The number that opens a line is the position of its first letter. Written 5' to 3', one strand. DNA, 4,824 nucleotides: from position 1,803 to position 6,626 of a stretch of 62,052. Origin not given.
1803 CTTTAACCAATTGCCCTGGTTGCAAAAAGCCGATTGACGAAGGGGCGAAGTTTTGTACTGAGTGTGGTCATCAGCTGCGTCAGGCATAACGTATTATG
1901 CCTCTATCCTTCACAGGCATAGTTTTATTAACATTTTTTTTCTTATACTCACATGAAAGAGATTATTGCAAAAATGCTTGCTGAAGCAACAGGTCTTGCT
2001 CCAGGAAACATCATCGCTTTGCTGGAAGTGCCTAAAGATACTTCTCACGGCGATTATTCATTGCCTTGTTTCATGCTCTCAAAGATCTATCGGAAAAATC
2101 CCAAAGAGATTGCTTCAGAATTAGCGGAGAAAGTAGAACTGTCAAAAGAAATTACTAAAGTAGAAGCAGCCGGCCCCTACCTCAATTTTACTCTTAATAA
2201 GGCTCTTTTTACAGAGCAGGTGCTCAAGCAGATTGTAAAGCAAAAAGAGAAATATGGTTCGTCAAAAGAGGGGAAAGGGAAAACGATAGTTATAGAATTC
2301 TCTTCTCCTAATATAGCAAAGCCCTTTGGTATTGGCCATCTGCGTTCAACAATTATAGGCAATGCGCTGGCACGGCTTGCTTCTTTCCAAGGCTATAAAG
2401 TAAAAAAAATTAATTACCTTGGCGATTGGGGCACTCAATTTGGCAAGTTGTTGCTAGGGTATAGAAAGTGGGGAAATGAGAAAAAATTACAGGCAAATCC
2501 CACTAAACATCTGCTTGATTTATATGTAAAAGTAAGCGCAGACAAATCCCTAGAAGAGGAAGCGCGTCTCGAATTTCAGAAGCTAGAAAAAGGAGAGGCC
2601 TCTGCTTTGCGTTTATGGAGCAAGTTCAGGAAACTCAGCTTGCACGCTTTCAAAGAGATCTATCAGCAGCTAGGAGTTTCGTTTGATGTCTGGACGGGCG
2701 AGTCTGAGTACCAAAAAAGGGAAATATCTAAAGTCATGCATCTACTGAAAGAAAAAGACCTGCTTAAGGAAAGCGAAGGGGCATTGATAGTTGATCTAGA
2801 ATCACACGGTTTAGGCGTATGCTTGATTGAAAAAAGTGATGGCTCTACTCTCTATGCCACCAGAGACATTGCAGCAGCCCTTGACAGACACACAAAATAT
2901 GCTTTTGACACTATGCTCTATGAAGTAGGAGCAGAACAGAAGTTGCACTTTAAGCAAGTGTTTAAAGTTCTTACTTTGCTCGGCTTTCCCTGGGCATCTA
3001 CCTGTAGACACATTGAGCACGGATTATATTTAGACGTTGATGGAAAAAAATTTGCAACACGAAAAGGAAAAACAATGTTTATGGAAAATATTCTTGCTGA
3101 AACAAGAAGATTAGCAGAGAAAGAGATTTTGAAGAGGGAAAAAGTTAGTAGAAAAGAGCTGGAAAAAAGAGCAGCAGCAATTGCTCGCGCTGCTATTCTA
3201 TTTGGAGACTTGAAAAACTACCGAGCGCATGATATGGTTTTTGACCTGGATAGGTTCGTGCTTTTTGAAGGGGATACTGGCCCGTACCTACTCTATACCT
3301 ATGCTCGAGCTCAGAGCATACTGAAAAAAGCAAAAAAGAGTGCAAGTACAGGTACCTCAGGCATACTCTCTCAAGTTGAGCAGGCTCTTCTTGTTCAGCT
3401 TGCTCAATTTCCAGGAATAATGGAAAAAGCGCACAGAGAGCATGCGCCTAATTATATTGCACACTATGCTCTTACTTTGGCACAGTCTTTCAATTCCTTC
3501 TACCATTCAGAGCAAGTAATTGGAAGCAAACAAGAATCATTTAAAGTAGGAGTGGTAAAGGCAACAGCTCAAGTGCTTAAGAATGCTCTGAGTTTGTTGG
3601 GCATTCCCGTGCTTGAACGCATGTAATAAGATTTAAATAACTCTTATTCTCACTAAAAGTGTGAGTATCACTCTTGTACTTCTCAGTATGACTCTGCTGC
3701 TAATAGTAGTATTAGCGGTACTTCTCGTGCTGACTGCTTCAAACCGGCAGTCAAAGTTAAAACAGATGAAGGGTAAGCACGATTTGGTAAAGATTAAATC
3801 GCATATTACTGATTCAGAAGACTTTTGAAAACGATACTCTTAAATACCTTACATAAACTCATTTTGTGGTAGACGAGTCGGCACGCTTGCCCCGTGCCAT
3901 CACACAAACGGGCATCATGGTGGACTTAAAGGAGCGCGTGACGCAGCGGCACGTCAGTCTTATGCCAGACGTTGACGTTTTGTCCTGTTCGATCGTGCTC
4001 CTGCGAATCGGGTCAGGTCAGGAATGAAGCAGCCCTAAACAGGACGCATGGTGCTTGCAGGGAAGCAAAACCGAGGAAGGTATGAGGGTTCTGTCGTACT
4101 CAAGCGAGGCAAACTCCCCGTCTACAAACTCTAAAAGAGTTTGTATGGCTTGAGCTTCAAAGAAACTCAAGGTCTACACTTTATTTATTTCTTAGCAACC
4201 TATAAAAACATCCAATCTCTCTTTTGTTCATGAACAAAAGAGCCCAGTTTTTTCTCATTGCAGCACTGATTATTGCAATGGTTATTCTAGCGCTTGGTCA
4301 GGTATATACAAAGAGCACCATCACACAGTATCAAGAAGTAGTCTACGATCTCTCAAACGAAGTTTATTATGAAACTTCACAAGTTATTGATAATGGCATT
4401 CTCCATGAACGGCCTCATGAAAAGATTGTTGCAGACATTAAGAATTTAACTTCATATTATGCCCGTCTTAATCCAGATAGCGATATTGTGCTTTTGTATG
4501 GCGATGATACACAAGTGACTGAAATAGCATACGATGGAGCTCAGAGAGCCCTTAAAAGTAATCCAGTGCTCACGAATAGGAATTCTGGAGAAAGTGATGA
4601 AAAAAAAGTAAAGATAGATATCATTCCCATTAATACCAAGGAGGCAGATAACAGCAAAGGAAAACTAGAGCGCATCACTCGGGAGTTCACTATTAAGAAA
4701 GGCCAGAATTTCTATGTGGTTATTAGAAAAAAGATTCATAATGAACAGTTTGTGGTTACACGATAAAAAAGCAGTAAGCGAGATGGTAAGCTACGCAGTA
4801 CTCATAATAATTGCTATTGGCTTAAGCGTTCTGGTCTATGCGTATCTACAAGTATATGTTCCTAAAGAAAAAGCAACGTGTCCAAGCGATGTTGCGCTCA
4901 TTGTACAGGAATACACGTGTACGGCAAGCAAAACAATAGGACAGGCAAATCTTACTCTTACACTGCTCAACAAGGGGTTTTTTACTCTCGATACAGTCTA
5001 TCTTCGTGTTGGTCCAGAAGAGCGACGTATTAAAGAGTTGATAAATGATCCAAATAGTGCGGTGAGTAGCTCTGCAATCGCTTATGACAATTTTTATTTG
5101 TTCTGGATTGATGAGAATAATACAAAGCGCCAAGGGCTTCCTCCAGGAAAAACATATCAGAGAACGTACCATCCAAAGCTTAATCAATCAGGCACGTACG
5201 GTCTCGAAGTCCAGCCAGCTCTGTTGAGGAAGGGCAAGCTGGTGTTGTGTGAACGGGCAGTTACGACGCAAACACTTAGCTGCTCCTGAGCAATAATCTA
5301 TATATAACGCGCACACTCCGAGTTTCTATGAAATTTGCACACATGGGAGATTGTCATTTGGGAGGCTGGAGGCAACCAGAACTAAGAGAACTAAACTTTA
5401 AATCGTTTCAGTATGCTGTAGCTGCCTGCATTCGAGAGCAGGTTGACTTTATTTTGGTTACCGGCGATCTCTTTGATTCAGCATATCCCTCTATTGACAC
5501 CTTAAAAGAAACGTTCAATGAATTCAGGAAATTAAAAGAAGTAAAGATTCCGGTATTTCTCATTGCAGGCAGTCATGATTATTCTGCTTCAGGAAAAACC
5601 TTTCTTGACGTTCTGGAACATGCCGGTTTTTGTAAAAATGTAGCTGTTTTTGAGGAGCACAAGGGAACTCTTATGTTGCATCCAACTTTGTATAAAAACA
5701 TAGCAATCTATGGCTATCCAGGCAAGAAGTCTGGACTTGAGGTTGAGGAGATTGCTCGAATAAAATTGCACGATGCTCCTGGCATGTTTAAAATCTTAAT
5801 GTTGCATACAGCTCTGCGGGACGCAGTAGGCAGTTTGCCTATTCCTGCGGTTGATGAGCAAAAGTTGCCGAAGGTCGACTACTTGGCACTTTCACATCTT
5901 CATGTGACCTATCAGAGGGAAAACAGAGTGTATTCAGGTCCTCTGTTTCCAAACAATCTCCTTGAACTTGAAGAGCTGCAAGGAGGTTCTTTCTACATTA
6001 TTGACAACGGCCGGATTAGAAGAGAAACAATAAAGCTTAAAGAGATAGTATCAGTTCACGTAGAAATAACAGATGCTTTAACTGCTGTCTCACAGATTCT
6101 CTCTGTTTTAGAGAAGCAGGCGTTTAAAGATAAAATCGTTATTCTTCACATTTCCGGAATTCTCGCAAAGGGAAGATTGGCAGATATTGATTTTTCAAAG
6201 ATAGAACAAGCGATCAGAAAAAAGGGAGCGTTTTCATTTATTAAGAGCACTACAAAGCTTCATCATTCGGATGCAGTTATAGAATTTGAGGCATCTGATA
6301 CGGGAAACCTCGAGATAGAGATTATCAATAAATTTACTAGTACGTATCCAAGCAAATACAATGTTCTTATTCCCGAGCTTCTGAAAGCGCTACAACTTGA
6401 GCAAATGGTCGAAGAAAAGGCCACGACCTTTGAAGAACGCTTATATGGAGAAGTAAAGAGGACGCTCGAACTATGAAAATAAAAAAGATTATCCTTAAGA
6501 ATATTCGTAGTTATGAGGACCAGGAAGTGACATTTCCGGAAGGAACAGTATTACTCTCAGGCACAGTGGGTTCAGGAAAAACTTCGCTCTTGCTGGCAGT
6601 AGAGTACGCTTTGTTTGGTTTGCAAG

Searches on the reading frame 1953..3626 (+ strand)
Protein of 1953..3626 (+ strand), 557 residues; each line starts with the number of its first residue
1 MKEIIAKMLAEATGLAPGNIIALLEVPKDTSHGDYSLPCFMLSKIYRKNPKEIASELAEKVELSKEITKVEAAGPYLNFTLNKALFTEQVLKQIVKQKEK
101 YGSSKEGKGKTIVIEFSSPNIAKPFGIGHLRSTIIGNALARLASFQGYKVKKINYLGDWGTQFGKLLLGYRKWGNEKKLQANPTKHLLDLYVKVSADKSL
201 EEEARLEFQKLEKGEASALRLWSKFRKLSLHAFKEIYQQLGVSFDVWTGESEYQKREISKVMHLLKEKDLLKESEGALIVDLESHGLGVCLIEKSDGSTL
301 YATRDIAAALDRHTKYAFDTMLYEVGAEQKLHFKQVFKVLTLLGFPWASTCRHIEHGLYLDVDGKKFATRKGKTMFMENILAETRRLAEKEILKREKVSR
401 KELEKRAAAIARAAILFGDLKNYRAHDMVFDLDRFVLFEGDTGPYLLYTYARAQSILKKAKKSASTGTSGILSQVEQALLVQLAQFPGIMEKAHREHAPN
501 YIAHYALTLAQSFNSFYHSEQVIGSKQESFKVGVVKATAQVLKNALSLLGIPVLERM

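Call 47: search_protein_families(library=pfam, proteins=[window:1953-3626:+], max_evalue=0.05)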
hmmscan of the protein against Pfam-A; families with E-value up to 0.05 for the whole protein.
window:1953-3626:+ (557 aa): 4 families
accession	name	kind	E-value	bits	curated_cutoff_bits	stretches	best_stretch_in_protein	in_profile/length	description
PF00750.26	tRNA-synt_1d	-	4.4e-86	289.4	23.3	1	91-431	2-348/349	tRNA synthetases class I (R), catalytic domain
PF05746.21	DALR_1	-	5.7e-29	101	22.3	1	446-557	1-117/117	DALR anticodon binding domain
PF03485.21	Arg_tRNA_synt_N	-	3.3e-20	72.9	21.5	1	2-81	4-85/85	Arginyl tRNA synthetase N terminal domain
PF09334.17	tRNA-synt_1g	-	0.013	14.7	20.1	0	231-276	72-118/391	tRNA synthetases class I (M)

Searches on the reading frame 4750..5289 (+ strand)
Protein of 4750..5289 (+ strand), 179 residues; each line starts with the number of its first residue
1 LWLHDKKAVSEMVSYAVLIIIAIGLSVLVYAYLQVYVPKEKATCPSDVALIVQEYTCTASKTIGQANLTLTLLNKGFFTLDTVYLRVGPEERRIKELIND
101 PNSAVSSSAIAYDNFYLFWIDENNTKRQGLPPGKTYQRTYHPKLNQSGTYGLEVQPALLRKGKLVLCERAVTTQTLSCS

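Call 47: search_protein_families(library=pfam, proteins=[window:4750-5289:+], max_evalue=0.05)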
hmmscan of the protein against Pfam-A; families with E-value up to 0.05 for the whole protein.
window:4750-5289:+ (179 aa): 0 families

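Call 89: search_protein_families(library=ncbifam, proteins=[window:4750-5289:+], max_evalue=0.1)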
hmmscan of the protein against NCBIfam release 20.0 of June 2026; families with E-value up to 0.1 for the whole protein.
window:4750-5289:+ (179 aa): 2 families
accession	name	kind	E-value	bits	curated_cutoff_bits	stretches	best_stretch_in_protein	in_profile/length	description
NF046073.1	UpsA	equivalog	0.00093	19.3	130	1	6-108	1-81/136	pilin subunit UpsA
NF004487.0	PRK05815.3-5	equivalog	0.047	13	224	1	11-82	26-95/269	F0F1 ATP synthase subunit A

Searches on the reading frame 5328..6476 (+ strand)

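Call 47: search_protein_families(library=pfam, proteins=[window:5328-6476:+], max_evalue=0.05)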
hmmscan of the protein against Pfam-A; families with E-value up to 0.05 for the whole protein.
window:5328-6476:+ (382 aa): 2 families
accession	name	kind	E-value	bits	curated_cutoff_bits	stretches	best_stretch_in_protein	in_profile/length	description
PF00149.33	Metallophos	-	1.2e-13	52.4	21.5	1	1-193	1-190/191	Calcineurin-like phosphoesterase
PF12850.12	Metallophos_2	-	0.00084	19.8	27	1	1-119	1-89/154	Calcineurin-like phosphoesterase superfamily domain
